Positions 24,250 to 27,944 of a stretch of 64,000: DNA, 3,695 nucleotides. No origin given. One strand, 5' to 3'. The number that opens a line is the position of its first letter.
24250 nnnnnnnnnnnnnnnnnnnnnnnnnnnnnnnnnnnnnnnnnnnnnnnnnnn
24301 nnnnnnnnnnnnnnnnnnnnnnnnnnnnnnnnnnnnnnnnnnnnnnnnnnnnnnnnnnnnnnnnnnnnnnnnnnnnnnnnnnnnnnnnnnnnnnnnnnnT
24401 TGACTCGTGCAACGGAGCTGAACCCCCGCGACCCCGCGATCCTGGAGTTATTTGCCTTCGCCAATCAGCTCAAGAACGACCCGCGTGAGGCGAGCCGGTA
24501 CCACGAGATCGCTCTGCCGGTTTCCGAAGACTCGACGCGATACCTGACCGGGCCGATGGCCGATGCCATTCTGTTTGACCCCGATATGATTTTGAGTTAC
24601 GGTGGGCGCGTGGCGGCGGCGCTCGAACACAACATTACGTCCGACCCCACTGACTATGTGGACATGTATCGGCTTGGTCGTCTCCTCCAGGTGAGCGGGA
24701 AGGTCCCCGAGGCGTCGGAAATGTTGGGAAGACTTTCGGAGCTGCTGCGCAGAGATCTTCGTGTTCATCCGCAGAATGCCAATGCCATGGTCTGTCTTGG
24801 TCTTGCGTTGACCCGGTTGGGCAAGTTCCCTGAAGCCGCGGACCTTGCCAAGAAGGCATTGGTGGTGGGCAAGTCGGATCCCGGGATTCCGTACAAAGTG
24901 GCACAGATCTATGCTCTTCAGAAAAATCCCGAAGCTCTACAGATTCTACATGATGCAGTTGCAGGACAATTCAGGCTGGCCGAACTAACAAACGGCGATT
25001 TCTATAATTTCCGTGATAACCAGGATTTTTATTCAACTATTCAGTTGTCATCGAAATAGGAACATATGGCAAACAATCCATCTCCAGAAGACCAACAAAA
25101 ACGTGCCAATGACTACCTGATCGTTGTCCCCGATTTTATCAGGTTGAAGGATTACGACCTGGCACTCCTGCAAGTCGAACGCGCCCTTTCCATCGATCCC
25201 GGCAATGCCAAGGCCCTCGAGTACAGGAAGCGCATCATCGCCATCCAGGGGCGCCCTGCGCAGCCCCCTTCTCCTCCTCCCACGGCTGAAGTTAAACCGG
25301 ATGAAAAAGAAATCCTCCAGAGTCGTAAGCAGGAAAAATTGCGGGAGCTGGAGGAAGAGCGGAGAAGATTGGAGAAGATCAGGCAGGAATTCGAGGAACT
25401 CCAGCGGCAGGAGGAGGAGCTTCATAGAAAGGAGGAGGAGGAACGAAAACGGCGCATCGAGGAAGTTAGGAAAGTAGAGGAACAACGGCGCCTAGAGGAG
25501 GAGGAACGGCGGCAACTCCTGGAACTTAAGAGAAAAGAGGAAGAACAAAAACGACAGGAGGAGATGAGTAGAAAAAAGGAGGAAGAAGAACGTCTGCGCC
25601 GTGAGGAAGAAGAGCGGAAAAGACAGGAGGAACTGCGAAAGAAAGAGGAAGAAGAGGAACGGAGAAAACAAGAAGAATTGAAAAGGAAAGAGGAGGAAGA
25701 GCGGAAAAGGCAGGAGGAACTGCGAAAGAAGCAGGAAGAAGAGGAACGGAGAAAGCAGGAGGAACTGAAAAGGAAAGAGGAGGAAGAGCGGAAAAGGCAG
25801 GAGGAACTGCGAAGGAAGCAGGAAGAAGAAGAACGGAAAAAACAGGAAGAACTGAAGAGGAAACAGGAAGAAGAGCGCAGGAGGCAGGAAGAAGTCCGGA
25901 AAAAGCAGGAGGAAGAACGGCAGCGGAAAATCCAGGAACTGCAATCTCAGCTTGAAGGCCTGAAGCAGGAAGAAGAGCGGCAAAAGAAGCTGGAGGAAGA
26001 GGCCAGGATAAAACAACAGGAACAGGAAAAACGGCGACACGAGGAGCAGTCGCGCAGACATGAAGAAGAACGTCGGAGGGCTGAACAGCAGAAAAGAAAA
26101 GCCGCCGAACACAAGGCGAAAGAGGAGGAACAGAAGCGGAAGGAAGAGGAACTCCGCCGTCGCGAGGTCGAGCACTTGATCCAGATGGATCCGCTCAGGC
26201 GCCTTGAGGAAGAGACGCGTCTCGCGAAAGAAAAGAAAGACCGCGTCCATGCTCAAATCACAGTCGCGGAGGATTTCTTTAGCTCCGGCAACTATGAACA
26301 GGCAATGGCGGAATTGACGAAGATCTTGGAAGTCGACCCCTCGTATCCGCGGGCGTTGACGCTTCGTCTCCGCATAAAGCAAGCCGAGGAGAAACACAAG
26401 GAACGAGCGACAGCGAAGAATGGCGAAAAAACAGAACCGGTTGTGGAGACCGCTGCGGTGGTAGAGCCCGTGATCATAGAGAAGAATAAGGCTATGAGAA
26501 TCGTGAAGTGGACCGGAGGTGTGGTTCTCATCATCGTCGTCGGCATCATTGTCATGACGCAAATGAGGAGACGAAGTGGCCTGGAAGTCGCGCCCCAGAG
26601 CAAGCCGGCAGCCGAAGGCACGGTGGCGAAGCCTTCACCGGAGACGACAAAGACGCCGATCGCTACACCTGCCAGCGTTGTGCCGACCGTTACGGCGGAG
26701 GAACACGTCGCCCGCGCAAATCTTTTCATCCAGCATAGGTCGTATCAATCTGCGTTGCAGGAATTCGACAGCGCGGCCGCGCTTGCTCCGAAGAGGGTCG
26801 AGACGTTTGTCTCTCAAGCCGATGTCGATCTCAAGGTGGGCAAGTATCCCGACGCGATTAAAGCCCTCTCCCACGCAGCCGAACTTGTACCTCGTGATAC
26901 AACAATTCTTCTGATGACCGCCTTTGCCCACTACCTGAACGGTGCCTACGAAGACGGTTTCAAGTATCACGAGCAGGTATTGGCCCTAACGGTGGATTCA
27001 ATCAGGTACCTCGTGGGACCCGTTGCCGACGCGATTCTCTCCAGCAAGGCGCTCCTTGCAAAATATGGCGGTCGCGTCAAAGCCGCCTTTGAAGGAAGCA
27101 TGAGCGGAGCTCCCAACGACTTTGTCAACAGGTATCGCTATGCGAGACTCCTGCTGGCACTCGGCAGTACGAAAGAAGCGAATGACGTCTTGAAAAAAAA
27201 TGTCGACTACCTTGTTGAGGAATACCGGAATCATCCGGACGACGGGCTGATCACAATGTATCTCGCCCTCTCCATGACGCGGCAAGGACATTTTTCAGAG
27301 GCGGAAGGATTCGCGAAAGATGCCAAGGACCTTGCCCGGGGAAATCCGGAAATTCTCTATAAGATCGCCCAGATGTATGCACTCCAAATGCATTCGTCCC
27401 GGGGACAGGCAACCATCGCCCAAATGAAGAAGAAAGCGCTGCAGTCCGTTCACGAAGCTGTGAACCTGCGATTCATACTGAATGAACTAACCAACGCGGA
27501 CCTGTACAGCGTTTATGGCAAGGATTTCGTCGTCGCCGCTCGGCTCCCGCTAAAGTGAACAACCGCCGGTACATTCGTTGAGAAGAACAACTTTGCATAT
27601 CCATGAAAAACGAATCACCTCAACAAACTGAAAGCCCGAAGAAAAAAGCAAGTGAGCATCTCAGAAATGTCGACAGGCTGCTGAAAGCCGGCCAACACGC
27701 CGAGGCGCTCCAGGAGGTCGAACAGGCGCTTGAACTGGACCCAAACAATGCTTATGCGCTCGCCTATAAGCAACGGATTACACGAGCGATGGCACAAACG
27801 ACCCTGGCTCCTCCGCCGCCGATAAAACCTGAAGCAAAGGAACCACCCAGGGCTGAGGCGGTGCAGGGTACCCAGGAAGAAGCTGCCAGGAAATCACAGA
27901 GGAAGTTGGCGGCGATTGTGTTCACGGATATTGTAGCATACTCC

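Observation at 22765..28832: Three-gene cluster of paralogous TPR-motif proteins: two coiled-coil single-pass membrane proteins plus a class III nucleotidyl cyclase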

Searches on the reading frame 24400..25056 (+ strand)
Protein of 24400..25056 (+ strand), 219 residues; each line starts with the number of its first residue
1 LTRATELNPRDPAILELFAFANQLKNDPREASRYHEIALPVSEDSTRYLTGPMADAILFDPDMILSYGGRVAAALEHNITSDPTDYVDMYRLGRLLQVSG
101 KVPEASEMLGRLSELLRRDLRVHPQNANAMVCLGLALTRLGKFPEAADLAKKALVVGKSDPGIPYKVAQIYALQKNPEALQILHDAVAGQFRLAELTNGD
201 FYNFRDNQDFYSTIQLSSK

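Call 33: find_related_loci(query=A2, collection=genome_contigs, flank=7000)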
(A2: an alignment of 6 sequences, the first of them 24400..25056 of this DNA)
Query A2 (219 aa) in genome_contigs; peptide patterns used: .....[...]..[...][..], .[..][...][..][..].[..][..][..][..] (x = any residue, [..] = any of these).
103 stretches matched a pattern; 2 encode a relative of the query (tblastn E <= 1e-3); 2 distinct loci.
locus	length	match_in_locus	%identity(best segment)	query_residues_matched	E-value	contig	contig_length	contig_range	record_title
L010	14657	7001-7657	87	1-219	3e-125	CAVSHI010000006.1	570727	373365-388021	MAG: Ignavibacteriota bacterium isolate MFD01476.bin.1.124 genome assembly, contig: contig_68336, whole genome shotgun s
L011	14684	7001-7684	43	1-216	2e-54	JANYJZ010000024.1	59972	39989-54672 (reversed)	MAG: Ignavibacteriae bacterium isolate GL140_4_metabinner_9 GL140_4_k141_1094582, whole genome shotgun sequence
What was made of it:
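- Tried and rejected: A C-terminal sub-alignment worked, but its two peptide patterns recovered only two species, both Ignavibacteriota MAGs (call 33).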

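Call 35: search_protein_families(library=pfam, proteins=[L011:7782-9119:+, L011:4404-5219:-, L011:1778-4036:+, L011:9140-10021:-], max_evalue=0.05)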
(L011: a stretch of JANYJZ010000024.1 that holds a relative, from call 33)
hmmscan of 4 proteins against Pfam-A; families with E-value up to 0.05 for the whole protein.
L011:7782-9119:+ (446 aa): 1 family
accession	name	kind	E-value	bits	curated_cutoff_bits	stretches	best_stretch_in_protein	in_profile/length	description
PF00515.34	TPR_1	-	0.035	14.4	27.8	0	31-49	16-34/34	Tetratricopeptide repeat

L011:4404-5219:- (271 aa): 3 families
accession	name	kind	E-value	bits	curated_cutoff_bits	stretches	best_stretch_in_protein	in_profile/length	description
PF14489.11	QueF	-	5.1e-30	104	27.3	1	191-267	1-77/81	QueF-like protein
PF01227.27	GTP_cyclohydroI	-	0.0022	17.9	27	1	174-249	60-135/179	GTP cyclohydrolase I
PF14819.11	QueF_N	-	0.0024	18.6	25.6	1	189-242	49-104/111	Nitrile reductase, 7-cyano-7-deazaguanine-reductase N-term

L011:1778-4036:+ (753 aa): 8 families
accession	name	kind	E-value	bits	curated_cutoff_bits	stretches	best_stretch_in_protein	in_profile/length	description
PF00773.25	RNB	-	2e-115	386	29.3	1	293-617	1-323/326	RNB domain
PF17876.7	CSD2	-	6e-26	90.8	26.2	1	198-271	2-74/74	Cold shock domain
PF00575.29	S1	-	1.7e-09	38.3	22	1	667-747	4-72/74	S1 RNA binding domain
PF17849.7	OB_Dis3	-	6e-09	36.3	22.8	1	196-263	2-75/77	Dis3-like cold-shock domain 2 (CSD2)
PF08206.17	OB_RNB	-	2.3e-08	34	24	1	198-246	13-58/58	Ribonuclease B OB domain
PF18614.7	RNase_II_C_S1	-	1e-05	25.7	26.6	1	714-749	23-59/59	RNase II-type exonuclease C-terminal S1 domain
PF17215.9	Rrp44_S1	-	0.00013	22.3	23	1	678-738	10-78/89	S1 domain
PF25049.1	OB_HELZ2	-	0.015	15.6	29.3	0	127-182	37-89/90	3'-5' exoribonuclease HELZ2, OB-fold domain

L011:9140-10021:- (293 aa): 1 family
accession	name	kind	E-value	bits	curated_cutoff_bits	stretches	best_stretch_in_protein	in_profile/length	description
PF03745.19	DUF309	-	1.4e-31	108.3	27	2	36-90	1-54/59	Domain of unknown function (DUF309)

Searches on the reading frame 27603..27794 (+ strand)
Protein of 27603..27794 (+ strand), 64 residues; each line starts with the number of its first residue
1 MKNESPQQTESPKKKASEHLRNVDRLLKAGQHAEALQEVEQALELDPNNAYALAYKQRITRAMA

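Call 59: find_homologous_proteins(query=A5, max_evalue=0.001)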
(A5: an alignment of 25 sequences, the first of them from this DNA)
Query A5 (25 sequences) (64 aa, profile of the alignment): 7 proteins with E <= 0.001 among 842 candidates.
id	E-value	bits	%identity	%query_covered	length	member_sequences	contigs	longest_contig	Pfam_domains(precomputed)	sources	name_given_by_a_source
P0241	7.5e-19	85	62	81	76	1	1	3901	-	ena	-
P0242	6.1e-18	83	52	95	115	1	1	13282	-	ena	-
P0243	7.0e-18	82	55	86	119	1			-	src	-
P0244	1.5e-17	81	53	86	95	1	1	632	-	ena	-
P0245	3.0e-17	80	53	73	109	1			-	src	-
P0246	1.3e-16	78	42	97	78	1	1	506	-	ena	-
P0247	2.4e-16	77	57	72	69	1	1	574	-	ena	-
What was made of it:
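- Tried and rejected: Running it with the class A hairpin alignment returned only 7 short fragments and not even the known cyclases (call 59).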

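Call 68: search_protein_representatives(alignment_id=A6)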
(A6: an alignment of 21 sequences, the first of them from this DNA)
Query: 21 sequences, 64 profile positions. Proteins with E-value up to 0.001 (for the whole library): 20290; up to 1e-10: 1633; up to 1e-30: 27. The best 150 are listed.
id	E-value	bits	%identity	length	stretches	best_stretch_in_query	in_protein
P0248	1.4e-80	281.6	-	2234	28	7-57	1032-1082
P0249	5.3e-69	244.5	-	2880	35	8-48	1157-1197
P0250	8.9e-64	227.8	-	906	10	11-61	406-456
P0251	8.6e-46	170.2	-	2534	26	18-53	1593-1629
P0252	3.8e-43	161.7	-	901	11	1-62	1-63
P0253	6.6e-43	160.9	-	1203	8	1-62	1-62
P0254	5.5e-42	158.0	-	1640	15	8-48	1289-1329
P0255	4.0e-41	155.2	-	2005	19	15-56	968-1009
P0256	7.4e-40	151.1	-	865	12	26-50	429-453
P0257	5.2e-38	145.2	-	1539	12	30-56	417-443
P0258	2.9e-36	139.7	-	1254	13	23-53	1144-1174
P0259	9.4e-35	134.8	-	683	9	30-63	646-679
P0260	9.8e-35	134.7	-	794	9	9-62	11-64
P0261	1.6e-34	134.1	-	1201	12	14-58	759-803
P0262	2.7e-34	133.4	-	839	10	11-63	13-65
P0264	2.4e-33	130.3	-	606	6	1-62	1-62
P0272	5.5e-31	122.7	-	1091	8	1-62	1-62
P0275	2.3e-30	120.8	-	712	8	1-63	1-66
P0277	6.4e-30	119.3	-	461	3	10-63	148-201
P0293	4.3e-28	113.5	-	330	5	1-62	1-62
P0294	5.0e-28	113.3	-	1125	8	1-62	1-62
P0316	2.2e-25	104.8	-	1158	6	7-62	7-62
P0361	7.1e-22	93.6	-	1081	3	4-63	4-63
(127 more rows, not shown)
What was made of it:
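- On TPR repeat proteins: Even so, the class A profile retrieves thousands of TPR proteins (call 68).
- The class A profile retrieves 20,290 proteins, dominated by ordinary multi-TPR proteins (call 68).
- Tried and rejected: Generic multi-TPR proteins swamped the results (call 68).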

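Call 69: search_protein_families(library=pfam, proteins=[P0252, P0253, P0264, P0272, P0275, P0293, P0294, P0260, P0316, P0361], max_evalue=0.00001)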
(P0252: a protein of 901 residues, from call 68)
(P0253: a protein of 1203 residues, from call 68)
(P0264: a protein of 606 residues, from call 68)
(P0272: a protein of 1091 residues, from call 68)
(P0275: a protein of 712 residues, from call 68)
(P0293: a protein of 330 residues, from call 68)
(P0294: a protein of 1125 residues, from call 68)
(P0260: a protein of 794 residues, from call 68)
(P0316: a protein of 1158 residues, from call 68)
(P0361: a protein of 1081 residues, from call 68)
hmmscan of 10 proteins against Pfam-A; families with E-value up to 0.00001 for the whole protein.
P0252 (901 aa): 2 families
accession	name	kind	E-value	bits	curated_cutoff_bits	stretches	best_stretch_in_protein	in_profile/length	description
PF07719.23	TPR_2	-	2.9e-09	36.8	27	0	18-50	2-34/34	Tetratricopeptide repeat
PF13428.12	TPR_14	-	3e-08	34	23.5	0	18-54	2-38/44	Tetratricopeptide repeat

P0253 (1203 aa): 12 families
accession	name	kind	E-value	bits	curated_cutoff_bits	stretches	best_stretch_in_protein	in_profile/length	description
PF07719.23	TPR_2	-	1.6e-38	128.1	27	0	141-168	7-34/34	Tetratricopeptide repeat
PF00515.34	TPR_1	-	9.8e-30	101.6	27.8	0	1112-1145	1-34/34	Tetratricopeptide repeat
PF13414.12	TPR_11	-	3.3e-25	87.9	26.8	1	941-982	1-42/42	TPR repeat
PF13428.12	TPR_14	-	4.2e-25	86.1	23.5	0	142-172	8-38/44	Tetratricopeptide repeat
PF14559.12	TPR_19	-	1.3e-23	83.5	25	0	946-1009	3-66/68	Tetratricopeptide repeat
PF13181.12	TPR_8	-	1.1e-21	75.6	25.7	0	940-966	7-33/34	Tetratricopeptide repeat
PF13432.12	TPR_16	-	1.4e-15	57.9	32.7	0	1100-1145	19-64/65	Tetratricopeptide repeat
PF13431.12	TPR_17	-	3.5e-14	52.2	24.4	0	1059-1088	1-30/34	Tetratricopeptide repeat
PF13424.12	TPR_12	-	2.1e-11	44.3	30.1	0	1074-1142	5-75/77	Tetratricopeptide repeat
PF12895.13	ANAPC3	-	9.8e-11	42.2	27.2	0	1059-1135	11-79/82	Anaphase-promoting complex, cyclosome, subunit 3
PF13371.12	TPR_9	-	1.9e-10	41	35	0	941-1011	2-72/73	Tetratricopeptide repeat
PF23914.1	TPR_CcmH_CycH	-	4.4e-07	30.3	42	0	939-1031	55-150/158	Cytochrome c-type biogenesis protein H TPR domain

P0264 (606 aa): 4 families
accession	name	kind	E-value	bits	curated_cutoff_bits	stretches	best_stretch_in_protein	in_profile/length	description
PF07719.23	TPR_2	-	6.7e-14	51.2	27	0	132-162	4-34/34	Tetratricopeptide repeat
PF14559.12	TPR_19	-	5e-10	40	25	0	19-57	28-66/68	Tetratricopeptide repeat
PF13414.12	TPR_11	-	7.7e-10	38.7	26.8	0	387-413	4-30/42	TPR repeat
PF04010.18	DUF357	-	1.3e-06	28.7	29.4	0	182-218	19-55/73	Protein of unknown function (DUF357)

P0272 (1091 aa): 14 families
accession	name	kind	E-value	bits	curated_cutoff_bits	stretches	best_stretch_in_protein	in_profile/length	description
PF07719.23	TPR_2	-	4.7e-30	101.6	27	0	821-854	1-34/34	Tetratricopeptide repeat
PF13428.12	TPR_14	-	1.3e-29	100.1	23.5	0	1000-1041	2-43/44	Tetratricopeptide repeat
PF13432.12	TPR_16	-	3.1e-25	88.7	32.7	1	825-887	1-63/65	Tetratricopeptide repeat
PF14559.12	TPR_19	-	1.3e-23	83.5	25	0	834-887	4-57/68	Tetratricopeptide repeat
PF13431.12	TPR_17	-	2.1e-23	81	24.4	0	946-979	1-34/34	Tetratricopeptide repeat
PF00515.34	TPR_1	-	1.3e-22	79.1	27.8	0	821-854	1-34/34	Tetratricopeptide repeat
PF13414.12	TPR_11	-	1.3e-18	66.8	26.8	1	828-869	1-42/42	TPR repeat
PF13181.12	TPR_8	-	6.7e-17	60.6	25.7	0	889-920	1-32/34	Tetratricopeptide repeat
PF13371.12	TPR_9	-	8.5e-12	45.4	35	0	864-920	4-60/73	Tetratricopeptide repeat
PF13424.12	TPR_12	-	1.6e-11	44.7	30.1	1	960-1029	5-75/77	Tetratricopeptide repeat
PF13176.12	TPR_7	-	1.5e-09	37.6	27.9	0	895-921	5-33/36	Tetratricopeptide repeat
PF12895.13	ANAPC3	-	7.2e-09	36.2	27.2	0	835-915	3-82/82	Anaphase-promoting complex, cyclosome, subunit 3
PF25062.1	ARM_TT21_N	-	2.3e-08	34.5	40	0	807-915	48-161/222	Tetratricopeptide repeat protein 21 N-terminal ARM repeat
PF23914.1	TPR_CcmH_CycH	-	2.3e-07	31.2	42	1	822-918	51-150/158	Cytochrome c-type biogenesis protein H TPR domain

P0275 (712 aa): 3 families
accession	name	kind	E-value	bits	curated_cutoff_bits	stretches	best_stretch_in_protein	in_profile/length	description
PF07719.23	TPR_2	-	1.6e-15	56.3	27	0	25-52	7-34/34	Tetratricopeptide repeat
PF13414.12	TPR_11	-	1.5e-08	34.6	26.8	0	27-55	2-30/42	TPR repeat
PF13428.12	TPR_14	-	5.8e-06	26.9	23.5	0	646-681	4-39/44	Tetratricopeptide repeat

P0293 (330 aa): 10 families
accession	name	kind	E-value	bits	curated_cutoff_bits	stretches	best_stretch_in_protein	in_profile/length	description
PF07719.23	TPR_2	-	8.9e-17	60.2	27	0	143-169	8-34/34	Tetratricopeptide repeat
PF13414.12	TPR_11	-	2.9e-14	52.9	26.8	0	26-53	4-31/42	TPR repeat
PF00515.34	TPR_1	-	8e-13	48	27.8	0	221-244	11-34/34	Tetratricopeptide repeat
PF13428.12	TPR_14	-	1.2e-09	38.3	23.5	0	139-172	4-37/44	Tetratricopeptide repeat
PF14559.12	TPR_19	-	1.3e-08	35.5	25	0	147-188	2-45/68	Tetratricopeptide repeat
PF04010.18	DUF357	-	1.7e-08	34.8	29.4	0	262-315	2-63/73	Protein of unknown function (DUF357)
PF13181.12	TPR_8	-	6.7e-08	32.5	25.7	0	225-244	15-34/34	Tetratricopeptide repeat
PF12895.13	ANAPC3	-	1.1e-06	29.3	27.2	0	290-329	28-65/82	Anaphase-promoting complex, cyclosome, subunit 3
PF14863.12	Alkyl_sulf_dimr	-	3.2e-06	28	26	0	19-75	72-128/139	Alkyl sulfatase dimerisation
PF13432.12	TPR_16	-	3.5e-06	27.8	32.7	0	24-56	5-37/65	Tetratricopeptide repeat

P0294 (1125 aa): 13 families
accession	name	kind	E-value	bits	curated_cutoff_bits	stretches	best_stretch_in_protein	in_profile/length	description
PF07719.23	TPR_2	-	1e-32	109.9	27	0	857-888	3-34/34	Tetratricopeptide repeat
PF00515.34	TPR_1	-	2.3e-23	81.4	27.8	0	1034-1065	2-33/34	Tetratricopeptide repeat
PF13414.12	TPR_11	-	1.7e-18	66.5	26.8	0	412-439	3-30/42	TPR repeat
PF14559.12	TPR_19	-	1.2e-17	64.5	25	1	968-1024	1-57/68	Tetratricopeptide repeat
PF13181.12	TPR_8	-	6.8e-17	60.6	25.7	0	857-887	3-33/34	Tetratricopeptide repeat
PF13431.12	TPR_17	-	7.7e-17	60.5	24.4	0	980-1012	1-33/34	Tetratricopeptide repeat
PF13428.12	TPR_14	-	6.7e-16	57.7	23.5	0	1033-1075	1-43/44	Tetratricopeptide repeat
PF13424.12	TPR_12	-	1.6e-10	41.5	30.1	1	994-1062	5-74/77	Tetratricopeptide repeat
PF13371.12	TPR_9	-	1.2e-09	38.4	35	0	966-1024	3-61/73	Tetratricopeptide repeat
PF13432.12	TPR_16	-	1.4e-09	38.6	32.7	0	1039-1095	3-59/65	Tetratricopeptide repeat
PF13174.12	TPR_6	-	6.1e-09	36.4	26.3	0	993-1020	1-28/33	Tetratricopeptide repeat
PF14853.12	Fis1_TPR_C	-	1.1e-08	35.6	25.3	0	1038-1065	6-33/53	Fis1 C-terminal tetratricopeptide repeat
PF23914.1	TPR_CcmH_CycH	-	2.1e-06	28.1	42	0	915-1022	42-151/158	Cytochrome c-type biogenesis protein H TPR domain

P0260 (794 aa): 3 families
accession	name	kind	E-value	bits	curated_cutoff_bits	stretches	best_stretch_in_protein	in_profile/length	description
PF13428.12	TPR_14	-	2.2e-15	56.1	23.5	0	494-530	2-38/44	Tetratricopeptide repeat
PF07719.23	TPR_2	-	4.5e-13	48.6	27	0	726-756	4-34/34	Tetratricopeptide repeat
PF14559.12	TPR_19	-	1.6e-07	31.9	25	0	733-761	1-29/68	Tetratricopeptide repeat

P0316 (1158 aa): 12 families
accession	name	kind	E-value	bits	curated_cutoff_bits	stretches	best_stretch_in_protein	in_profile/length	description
PF07719.23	TPR_2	-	2.8e-23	80.5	27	0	1061-1094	1-34/34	Tetratricopeptide repeat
PF13428.12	TPR_14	-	1.2e-21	75.4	23.5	0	1062-1103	2-43/44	Tetratricopeptide repeat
PF13414.12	TPR_11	-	6.9e-17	61.3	26.8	0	964-981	8-25/42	TPR repeat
PF14559.12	TPR_19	-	3.2e-16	59.9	25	0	1032-1101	4-65/68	Tetratricopeptide repeat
PF00515.34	TPR_1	-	2.3e-13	49.8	27.8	0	1061-1094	1-34/34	Tetratricopeptide repeat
PF13181.12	TPR_8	-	1.1e-11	44.4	25.7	0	951-981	2-32/34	Tetratricopeptide repeat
PF13431.12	TPR_17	-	2.5e-10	40.2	24.4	0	905-936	2-33/34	Tetratricopeptide repeat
PF13432.12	TPR_16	-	1.6e-08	35.3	32.7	0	1068-1124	4-60/65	Tetratricopeptide repeat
PF04010.18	DUF357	-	5.6e-08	33.1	29.4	0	424-457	24-57/73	Protein of unknown function (DUF357)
PF12895.13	ANAPC3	-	3.7e-07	30.8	27.2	0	1075-1121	3-49/82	Anaphase-promoting complex, cyclosome, subunit 3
PF13424.12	TPR_12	-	7e-07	29.8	30.1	1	1021-1092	5-76/77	Tetratricopeptide repeat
PF14853.12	Fis1_TPR_C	-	8.2e-06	26.4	25.3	0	110-146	14-50/53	Fis1 C-terminal tetratricopeptide repeat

P0361 (1081 aa): 0 families

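Call 72: list_cluster_members(proteins=[P0252, P0293, P0264, P0361, P0277, P0253, P0272, P0275, P0294, P0316])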
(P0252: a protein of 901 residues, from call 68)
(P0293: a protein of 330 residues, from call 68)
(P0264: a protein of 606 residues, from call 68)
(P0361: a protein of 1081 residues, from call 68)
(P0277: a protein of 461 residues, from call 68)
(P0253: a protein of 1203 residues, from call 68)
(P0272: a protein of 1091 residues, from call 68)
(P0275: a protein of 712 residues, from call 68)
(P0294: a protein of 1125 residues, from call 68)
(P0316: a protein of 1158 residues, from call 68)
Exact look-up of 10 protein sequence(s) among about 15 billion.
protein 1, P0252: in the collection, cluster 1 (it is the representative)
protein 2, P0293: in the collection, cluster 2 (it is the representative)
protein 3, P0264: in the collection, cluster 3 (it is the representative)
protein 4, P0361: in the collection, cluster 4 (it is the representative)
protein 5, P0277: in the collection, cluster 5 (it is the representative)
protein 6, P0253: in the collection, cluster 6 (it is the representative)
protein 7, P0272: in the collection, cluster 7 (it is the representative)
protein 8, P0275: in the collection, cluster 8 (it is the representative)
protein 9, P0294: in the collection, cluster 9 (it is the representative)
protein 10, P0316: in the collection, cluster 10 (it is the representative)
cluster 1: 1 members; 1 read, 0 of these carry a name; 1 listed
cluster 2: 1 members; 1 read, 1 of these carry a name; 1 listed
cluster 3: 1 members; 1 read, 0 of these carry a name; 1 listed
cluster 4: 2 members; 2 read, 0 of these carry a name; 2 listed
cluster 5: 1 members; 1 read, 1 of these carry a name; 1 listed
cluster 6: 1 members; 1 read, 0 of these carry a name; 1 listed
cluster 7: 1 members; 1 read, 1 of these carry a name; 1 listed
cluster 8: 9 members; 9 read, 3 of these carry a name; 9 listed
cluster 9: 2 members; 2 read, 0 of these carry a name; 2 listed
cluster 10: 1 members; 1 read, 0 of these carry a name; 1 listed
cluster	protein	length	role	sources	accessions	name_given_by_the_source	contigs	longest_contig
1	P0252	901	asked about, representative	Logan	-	-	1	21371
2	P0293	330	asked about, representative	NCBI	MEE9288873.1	MAG: hypothetical protein V3U69_04705, partial [Bacteroidota bacterium]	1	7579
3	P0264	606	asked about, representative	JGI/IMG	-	-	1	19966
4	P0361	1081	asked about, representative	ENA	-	-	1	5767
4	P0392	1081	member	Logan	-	-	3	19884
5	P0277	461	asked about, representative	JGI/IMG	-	CheY-like chemotaxis protein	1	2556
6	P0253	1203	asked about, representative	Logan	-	-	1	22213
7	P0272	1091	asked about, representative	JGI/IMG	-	tetratricopeptide (TPR) repeat protein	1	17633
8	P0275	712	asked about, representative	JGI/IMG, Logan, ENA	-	-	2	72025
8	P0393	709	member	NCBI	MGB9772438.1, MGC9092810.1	MAG: hypothetical protein ACP5JH_06160 [Bacteroidota bacterium]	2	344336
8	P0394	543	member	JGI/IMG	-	trichohyalin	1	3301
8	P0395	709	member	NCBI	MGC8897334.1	MAG: hypothetical protein ACP5ON_03690 [Bacteroidota bacterium]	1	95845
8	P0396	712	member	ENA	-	-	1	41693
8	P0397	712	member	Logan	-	-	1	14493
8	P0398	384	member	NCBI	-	-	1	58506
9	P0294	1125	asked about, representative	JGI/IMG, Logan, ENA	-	-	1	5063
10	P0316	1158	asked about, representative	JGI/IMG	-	-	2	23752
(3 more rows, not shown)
